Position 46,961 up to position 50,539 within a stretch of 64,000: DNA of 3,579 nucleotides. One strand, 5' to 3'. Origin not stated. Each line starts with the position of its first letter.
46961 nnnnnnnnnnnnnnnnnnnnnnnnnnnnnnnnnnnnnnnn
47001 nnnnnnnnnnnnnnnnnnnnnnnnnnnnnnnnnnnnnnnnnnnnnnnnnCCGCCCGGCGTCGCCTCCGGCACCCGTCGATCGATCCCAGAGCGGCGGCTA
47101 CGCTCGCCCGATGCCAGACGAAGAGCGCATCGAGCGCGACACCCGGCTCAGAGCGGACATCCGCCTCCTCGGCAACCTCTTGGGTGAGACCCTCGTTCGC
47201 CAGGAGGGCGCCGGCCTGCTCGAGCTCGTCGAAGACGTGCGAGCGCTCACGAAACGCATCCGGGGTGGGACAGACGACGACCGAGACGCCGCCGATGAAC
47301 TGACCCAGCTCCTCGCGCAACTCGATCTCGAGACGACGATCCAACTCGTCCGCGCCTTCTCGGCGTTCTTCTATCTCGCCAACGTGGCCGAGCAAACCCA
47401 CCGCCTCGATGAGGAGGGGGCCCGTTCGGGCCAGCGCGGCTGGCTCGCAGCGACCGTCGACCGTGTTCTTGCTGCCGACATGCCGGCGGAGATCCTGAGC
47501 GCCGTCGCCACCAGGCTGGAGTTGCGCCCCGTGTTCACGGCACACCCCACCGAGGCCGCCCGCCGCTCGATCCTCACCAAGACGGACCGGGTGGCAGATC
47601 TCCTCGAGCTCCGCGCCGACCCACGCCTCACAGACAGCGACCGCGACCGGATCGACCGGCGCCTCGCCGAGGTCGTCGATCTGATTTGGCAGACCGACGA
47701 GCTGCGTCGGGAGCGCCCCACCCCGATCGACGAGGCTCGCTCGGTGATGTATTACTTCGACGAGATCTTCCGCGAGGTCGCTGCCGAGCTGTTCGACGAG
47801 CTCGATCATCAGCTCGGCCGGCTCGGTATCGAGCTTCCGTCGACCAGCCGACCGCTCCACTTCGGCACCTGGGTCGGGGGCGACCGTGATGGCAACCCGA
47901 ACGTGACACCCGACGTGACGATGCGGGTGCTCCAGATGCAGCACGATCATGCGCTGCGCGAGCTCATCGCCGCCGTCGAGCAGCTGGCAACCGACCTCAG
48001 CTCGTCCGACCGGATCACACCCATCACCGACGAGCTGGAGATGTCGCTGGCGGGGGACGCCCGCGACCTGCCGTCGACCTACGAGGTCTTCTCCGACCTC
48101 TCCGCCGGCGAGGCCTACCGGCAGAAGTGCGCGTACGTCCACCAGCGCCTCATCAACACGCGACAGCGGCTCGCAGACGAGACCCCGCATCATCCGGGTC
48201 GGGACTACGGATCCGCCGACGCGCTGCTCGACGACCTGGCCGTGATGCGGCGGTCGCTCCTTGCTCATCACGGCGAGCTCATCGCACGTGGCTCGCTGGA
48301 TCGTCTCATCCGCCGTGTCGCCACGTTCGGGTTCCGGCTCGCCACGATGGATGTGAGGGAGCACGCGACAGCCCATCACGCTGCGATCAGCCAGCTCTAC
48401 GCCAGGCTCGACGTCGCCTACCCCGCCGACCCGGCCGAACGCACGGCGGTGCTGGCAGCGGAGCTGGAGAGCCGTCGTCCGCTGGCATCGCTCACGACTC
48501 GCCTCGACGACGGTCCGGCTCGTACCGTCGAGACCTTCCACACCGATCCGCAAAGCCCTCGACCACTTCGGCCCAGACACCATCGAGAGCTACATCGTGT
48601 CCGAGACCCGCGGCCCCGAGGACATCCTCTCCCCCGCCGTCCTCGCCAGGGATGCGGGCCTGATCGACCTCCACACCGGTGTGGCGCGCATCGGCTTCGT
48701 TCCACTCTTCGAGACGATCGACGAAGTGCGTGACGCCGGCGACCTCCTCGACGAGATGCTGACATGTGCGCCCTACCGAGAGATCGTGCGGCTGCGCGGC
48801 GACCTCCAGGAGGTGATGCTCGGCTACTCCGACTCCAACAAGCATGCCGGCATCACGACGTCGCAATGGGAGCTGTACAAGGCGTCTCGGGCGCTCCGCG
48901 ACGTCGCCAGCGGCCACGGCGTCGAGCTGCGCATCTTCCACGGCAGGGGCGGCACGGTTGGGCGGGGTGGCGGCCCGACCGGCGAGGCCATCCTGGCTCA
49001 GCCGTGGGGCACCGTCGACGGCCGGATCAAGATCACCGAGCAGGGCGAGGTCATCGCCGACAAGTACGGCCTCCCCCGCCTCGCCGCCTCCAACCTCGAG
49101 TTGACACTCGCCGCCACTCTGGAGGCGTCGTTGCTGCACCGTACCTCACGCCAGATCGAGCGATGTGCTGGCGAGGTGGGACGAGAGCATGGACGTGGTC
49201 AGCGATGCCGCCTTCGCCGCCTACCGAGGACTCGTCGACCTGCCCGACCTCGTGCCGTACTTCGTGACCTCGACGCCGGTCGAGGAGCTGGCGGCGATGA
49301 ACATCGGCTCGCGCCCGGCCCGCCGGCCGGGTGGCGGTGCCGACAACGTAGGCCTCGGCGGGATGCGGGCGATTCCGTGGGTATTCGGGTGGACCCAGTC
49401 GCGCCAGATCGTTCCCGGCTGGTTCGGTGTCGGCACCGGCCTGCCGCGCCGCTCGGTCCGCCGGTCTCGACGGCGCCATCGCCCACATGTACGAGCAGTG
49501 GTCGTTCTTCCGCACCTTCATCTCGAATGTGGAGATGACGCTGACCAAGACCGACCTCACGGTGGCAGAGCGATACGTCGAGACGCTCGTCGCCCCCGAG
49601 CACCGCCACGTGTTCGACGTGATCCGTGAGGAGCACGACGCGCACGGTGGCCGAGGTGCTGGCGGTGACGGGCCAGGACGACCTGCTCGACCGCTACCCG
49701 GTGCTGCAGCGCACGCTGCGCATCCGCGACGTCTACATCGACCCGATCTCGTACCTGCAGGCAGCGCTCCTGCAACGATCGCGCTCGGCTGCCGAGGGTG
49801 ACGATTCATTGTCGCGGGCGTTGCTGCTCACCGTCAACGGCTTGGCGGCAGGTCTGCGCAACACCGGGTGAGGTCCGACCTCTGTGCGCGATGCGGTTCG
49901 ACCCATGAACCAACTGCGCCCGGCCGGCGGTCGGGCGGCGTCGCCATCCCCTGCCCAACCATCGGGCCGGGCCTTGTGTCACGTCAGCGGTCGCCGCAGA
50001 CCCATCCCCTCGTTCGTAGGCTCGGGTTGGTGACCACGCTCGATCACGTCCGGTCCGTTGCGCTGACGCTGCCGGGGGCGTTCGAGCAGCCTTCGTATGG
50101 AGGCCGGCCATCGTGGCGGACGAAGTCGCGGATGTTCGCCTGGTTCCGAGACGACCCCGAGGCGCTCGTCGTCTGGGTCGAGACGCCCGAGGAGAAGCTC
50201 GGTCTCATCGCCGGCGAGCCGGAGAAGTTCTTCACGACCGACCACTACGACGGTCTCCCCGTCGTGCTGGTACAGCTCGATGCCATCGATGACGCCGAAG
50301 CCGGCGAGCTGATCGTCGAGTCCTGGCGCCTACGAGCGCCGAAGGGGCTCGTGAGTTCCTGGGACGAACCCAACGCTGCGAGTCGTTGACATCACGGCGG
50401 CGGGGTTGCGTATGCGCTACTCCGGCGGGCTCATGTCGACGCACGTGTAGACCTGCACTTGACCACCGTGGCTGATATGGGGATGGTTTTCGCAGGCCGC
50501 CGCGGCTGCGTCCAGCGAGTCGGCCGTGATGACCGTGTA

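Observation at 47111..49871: Phosphoenolpyruvate carboxylase gene broken by about four single-base insertions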

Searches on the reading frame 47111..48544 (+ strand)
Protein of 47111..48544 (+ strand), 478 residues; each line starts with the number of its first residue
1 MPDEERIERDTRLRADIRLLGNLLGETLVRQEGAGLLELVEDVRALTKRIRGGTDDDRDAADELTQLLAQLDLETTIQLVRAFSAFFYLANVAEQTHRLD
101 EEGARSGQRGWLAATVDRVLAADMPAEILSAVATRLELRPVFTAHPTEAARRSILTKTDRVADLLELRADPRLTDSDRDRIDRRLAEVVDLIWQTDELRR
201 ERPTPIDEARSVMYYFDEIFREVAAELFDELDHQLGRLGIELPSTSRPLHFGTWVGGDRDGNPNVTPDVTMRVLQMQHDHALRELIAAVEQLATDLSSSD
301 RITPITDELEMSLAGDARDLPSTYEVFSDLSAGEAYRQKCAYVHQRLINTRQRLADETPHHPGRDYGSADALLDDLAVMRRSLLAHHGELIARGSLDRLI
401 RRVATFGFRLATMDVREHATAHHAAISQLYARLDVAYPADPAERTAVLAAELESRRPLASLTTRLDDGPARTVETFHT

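Call 6: find_homologous_proteins(query=window:47111-48544:+)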
Query window:47111-48544:+ (478 aa): 1578 proteins with E <= 0.001 among 8000 candidates; the best 120 are listed.
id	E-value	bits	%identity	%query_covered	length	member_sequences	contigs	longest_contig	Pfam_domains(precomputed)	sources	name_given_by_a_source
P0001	0.0e+0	1029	100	100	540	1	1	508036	PF00311.24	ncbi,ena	-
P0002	1.8e-194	665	68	98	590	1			PF00311.24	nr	nr:phosphoenolpyruvate carboxylase [Acidimicrobiia bacterium]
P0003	4.3e-185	634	64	100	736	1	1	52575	PF00311.24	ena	-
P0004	1.4e-174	600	62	100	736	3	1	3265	PF00311.24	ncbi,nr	ncbi:MAG: phosphoenolpyruvate carboxylase, partial [Acidimicrobiia bacterium]|nr:phosphoenolpyruvate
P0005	1.0e-166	574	68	83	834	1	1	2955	PF00311.24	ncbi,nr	ncbi:MAG: phosphoenolpyruvate carboxylase, partial [Actinomycetota bacterium]|nr:phosphoenolpyruvate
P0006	4.1e-162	559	64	86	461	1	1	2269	PF00311.24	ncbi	-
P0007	7.4e-160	551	70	78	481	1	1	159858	PF00311.24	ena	-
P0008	2.2e-158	546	59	99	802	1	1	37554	PF00311.24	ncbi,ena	-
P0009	4.6e-151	522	58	98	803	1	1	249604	PF00311.24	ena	-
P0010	1.7e-150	520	66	79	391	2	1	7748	PF00311.24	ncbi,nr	ncbi:MAG: phosphoenolpyruvate carboxylase, partial [Acidimicrobiia bacterium]|nr:phosphoenolpyruvate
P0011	1.6e-149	517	56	99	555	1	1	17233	PF00311.24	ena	-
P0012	5.0e-149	515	57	98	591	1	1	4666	PF00311.24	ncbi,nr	ncbi:MAG: phosphoenolpyruvate carboxylase, partial [Acidimicrobiia bacterium]|nr:phosphoenolpyruvate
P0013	5.3e-149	515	57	98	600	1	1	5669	PF00311.24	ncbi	ncbi:MAG: phosphoenolpyruvate carboxylase, partial [Acidimicrobiia bacterium]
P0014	9.4e-149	514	60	88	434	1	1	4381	PF00311.24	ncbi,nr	ncbi:MAG TPA: phosphoenolpyruvate carboxylase, partial [Actinobacteria bacterium]|nr:phosphoenolpyru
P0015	1.9e-148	513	60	84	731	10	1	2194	PF00311.24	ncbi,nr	ncbi:MAG: phosphoenolpyruvate carboxylase, partial [Acidimicrobiia bacterium]|nr:phosphoenolpyruvate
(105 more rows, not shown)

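Call 7: find_related_loci(query=window:47111-48544:+, collection=genome_contigs, flank=10000)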
Query window:47111-48544:+ (478 aa) in genome_contigs; peptide patterns used: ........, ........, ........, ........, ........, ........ (x = any residue, [..] = any of these).
599 stretches matched a pattern (row limit reached: there are more); 578 encode a relative of the query (tblastn E <= 1e-3); the best 80 are kept; 80 distinct loci.
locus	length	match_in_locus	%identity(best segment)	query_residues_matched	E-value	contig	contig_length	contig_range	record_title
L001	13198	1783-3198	62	11-477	6e-173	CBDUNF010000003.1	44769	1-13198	MAG TPA_asm: uncultured bacterium isolate SRR22808118_binner23_Refined_49 genome assembly, contig: ERZ25043431.455, whol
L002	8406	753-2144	57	10-476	3e-159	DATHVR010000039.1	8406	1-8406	MAG TPA_asm: Acidimicrobiia bacterium isolate SMAG_U16138 k141_14260, whole genome shotgun sequence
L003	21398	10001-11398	57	8-476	5e-158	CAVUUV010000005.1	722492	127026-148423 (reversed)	MAG: uncultured Acidimicrobiia bacterium isolate MFD05684.bin.1.262 genome assembly, contig: contig_44995, whole genome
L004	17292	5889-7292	57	10-477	2e-155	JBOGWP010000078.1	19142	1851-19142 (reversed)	MAG: Actinomycetota bacterium isolate M3-S_metabat2.bin.312_sub k127_3958004, whole genome shotgun sequence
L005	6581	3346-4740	58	9-476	9e-155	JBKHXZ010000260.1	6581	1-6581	MAG: Acidimicrobiia bacterium isolate N_bin.31.orig k127_265857, whole genome shotgun sequence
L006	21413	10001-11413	55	9-476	8e-151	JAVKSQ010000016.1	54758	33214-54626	MAG: Acidimicrobiales bacterium isolate PQ2_30S_bin_2 c_000000000036, whole genome shotgun sequence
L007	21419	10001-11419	58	7-476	5e-151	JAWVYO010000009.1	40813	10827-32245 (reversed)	MAG: Acidimicrobiia bacterium isolate HN14.bin.5 k141_273176_length_40813_cov_11.5597, whole genome shotgun sequence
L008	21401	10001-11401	56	8-478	3e-150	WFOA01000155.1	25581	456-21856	MAG: Acidimicrobiia bacterium isolate S012_128 k151_78053, whole genome shotgun sequence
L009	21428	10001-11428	55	1-478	3e-149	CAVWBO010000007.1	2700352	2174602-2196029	MAG: uncultured Acidimicrobiia bacterium isolate MFD09779.bin.1.312 genome assembly, contig: contig_91, whole genome sho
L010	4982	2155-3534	55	13-476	6e-149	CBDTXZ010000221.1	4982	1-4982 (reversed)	MAG TPA_asm: uncultured bacterium isolate ERR2431957_binner23_Refined_4 genome assembly, contig: ERZ23878503.8718, whole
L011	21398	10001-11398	55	8-476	1e-144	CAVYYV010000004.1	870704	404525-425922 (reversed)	MAG: uncultured Acidimicrobiia bacterium isolate MFD02923.bin.1.45 genome assembly, contig: contig_11116, whole genome s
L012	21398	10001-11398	54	9-476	2e-144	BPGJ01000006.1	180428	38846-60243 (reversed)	MAG: Acidimicrobiia bacterium KatS3mg011 DNA, contig_18336, whole genome shotgun sequence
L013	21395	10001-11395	52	8-476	2e-142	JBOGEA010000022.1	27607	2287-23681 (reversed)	MAG: Egibacteraceae bacterium isolate SE1492_metabat2.bin.13 NODE_99_length_27607_cov_2.890684, whole genome shotgun seq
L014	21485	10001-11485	57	2-478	4e-163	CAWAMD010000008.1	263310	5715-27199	MAG: uncultured Nitriliruptorales bacterium isolate MFD01721.bin.2.189 genome assembly, contig: contig_53042, whole geno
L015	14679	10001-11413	55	13-476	1e-140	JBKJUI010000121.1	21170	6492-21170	MAG: Acidimicrobiales bacterium isolate ant_bin.659 k117_2583221, whole genome shotgun sequence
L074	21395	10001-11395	48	10-476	6e-128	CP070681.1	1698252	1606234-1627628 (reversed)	MAG: Acidimicrobiia bacterium isolate bin686 chromosome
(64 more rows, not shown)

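Call 8: find_encoding_contigs(protein=P0001, flank=10000, max_places=6)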
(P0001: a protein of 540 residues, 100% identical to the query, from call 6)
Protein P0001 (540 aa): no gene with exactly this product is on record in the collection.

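Call 10: list_cluster_members(proteins=[P0001, P0002, P0003])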
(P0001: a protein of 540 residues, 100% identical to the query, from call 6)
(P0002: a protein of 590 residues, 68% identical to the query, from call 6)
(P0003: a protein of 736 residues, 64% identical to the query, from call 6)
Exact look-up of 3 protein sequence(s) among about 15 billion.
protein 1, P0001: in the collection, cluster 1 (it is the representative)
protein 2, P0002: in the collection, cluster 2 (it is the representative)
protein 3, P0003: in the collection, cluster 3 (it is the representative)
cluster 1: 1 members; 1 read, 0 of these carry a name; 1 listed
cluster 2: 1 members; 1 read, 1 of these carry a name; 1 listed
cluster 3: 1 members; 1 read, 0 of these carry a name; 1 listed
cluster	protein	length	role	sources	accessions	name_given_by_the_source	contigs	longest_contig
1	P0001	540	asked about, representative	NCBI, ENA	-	-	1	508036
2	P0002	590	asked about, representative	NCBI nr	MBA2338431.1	phosphoenolpyruvate carboxylase [Acidimicrobiia bacterium]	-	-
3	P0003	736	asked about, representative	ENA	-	-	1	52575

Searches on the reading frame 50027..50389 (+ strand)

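Call 32: search_protein_families(library=pfam, proteins=[window:50027-50389:+])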
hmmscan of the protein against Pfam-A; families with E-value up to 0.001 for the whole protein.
window:50027-50389:+ (120 aa): 1 family
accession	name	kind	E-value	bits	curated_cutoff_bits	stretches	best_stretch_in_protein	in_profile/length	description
PF04237.18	YjbR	-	7.8e-13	49.3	30.1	1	13-102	1-88/88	YjbR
